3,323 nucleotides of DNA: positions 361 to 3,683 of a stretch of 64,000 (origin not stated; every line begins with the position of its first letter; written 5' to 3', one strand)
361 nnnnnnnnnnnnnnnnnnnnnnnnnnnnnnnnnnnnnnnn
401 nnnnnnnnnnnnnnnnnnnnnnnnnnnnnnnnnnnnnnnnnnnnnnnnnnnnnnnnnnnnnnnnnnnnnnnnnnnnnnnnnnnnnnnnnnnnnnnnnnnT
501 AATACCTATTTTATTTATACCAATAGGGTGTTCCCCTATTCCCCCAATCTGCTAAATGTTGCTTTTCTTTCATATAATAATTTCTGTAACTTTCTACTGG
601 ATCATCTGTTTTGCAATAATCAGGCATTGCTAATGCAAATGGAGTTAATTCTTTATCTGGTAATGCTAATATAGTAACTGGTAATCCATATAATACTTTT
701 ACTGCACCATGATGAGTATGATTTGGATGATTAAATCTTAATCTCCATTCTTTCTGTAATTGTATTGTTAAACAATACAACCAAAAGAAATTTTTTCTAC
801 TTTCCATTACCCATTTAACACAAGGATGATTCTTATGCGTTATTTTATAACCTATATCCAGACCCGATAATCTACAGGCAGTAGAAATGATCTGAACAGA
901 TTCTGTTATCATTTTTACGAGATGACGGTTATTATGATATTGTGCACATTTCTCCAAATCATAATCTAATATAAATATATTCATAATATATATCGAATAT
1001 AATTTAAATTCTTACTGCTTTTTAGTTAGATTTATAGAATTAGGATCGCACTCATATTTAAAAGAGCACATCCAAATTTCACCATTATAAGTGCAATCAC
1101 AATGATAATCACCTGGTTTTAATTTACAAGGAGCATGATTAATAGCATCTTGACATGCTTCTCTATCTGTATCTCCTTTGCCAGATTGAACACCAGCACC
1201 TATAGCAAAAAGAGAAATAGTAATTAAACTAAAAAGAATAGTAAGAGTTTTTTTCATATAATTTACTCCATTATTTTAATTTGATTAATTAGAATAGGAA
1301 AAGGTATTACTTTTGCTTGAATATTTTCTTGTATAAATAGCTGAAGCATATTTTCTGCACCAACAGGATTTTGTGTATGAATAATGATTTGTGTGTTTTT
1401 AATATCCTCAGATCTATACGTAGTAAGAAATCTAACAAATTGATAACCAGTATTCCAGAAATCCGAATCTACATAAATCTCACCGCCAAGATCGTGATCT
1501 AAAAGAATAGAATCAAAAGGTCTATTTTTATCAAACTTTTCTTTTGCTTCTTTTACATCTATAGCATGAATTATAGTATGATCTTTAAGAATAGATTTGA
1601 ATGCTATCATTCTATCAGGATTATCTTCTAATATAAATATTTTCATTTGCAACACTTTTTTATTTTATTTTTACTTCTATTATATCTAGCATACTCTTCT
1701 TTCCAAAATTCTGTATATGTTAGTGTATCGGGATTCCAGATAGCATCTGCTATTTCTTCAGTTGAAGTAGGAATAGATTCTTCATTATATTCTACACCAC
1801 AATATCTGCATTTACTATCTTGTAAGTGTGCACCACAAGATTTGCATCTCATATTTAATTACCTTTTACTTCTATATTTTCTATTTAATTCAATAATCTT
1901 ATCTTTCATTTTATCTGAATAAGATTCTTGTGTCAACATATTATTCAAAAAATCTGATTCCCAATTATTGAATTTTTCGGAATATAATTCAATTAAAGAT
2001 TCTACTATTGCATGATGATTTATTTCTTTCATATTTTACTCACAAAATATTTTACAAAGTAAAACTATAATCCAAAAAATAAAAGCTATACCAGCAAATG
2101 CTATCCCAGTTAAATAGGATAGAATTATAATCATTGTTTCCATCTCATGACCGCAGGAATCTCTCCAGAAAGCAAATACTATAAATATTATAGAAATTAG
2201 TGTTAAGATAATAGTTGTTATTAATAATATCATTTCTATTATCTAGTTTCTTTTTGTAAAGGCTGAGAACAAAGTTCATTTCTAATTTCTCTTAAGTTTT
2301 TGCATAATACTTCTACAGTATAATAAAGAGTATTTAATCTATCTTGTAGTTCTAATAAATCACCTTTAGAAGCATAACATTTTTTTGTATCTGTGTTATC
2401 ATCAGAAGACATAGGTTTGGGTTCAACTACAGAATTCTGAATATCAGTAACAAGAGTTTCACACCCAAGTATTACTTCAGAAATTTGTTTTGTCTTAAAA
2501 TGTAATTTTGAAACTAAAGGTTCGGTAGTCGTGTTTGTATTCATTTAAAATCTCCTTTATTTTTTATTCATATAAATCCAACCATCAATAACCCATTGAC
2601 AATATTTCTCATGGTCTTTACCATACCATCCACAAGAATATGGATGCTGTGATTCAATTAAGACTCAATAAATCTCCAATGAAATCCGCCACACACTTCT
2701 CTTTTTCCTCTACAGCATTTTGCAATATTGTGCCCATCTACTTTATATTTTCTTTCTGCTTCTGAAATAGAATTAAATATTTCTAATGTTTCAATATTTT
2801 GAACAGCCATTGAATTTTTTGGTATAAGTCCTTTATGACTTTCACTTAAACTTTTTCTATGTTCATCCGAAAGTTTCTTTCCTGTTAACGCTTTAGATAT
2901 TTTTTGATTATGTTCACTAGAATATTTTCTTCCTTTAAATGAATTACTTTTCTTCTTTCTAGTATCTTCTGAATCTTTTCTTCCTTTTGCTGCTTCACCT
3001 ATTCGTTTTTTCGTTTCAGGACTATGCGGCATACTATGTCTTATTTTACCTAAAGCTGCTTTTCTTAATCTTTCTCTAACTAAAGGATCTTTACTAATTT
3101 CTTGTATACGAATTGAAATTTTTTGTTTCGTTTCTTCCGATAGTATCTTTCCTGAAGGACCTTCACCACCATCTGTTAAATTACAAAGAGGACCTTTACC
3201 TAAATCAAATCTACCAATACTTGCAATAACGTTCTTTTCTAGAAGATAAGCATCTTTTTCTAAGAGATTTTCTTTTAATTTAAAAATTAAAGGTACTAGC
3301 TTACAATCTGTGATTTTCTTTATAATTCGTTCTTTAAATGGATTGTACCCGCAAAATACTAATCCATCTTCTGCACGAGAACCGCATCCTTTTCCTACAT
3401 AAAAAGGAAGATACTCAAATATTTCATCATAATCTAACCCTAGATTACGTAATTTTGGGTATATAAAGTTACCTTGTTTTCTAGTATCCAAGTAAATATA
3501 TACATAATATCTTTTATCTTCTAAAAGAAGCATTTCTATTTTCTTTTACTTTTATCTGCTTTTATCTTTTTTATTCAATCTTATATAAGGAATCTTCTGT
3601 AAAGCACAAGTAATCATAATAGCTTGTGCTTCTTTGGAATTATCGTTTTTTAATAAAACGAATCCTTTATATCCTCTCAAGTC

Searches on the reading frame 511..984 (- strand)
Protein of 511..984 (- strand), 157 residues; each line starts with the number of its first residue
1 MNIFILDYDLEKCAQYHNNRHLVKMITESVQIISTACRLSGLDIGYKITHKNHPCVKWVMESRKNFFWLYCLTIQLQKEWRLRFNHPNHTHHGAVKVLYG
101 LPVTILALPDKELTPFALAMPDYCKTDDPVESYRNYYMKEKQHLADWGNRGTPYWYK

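Call 72: search_protein_families(library=pfam, proteins=[window:511-984:-], max_evalue=0.001)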
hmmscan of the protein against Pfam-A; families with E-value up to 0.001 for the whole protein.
window:511-984:- (157 aa): 1 family
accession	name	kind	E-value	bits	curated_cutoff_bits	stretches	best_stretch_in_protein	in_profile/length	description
PF03013.19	Pyr_excise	-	7.1e-09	36.3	23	1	1-86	1-75/81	Pyrimidine dimer DNA glycosylase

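Call 78: find_encoding_contigs(protein=window:511-984:-, flank=10000, max_places=1)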
Protein window:511-984:- (157 aa): 18 contigs read that carry it; 1 place shown.
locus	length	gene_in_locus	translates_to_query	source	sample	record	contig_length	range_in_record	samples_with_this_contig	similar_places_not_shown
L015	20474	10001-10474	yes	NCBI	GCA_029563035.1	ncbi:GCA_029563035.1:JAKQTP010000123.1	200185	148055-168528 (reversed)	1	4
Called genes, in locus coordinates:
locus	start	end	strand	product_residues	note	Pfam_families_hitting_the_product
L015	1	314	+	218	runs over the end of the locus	PF21448:DNMK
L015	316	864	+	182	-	PF24749:DUF7695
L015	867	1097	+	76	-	-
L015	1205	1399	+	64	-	-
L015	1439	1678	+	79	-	-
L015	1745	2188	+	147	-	PF01327:Pep_deformylase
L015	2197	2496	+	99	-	-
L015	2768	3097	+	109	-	-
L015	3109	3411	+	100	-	-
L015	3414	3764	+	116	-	PF00383:dCMP_cyt_deam_1 (weak)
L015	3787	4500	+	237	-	-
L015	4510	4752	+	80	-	-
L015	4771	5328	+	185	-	-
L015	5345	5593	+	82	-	PF21840:DUF6899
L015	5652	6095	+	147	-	PF14359:DUF4406 (weak), PF24963:DUF7768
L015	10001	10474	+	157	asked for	PF03013:Pyr_excise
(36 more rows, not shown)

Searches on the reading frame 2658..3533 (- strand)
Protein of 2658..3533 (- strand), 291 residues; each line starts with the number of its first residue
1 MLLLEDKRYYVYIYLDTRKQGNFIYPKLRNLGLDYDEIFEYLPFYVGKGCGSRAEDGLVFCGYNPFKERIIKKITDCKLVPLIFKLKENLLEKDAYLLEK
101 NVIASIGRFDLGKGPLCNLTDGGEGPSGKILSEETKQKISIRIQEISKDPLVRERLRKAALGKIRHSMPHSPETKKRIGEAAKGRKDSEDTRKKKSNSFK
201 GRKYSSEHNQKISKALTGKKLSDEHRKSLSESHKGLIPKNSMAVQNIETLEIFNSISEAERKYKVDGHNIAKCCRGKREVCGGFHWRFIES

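Call 72: search_protein_families(library=pfam, proteins=[window:2658-3533:-], max_evalue=0.001)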
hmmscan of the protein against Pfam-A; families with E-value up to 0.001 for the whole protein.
window:2658-3533:- (291 aa): 2 families
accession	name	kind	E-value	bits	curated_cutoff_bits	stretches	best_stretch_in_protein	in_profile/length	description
PF07460.16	NUMOD3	-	1.4e-10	41.4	20.4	0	201-220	1-20/37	NUMOD3 motif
PF22083.2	I-HmuI_NUMOD-like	-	1.3e-05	25.2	27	1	252-285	11-44/46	DNA endonuclease I-HmuI-like, NUMOD-like domain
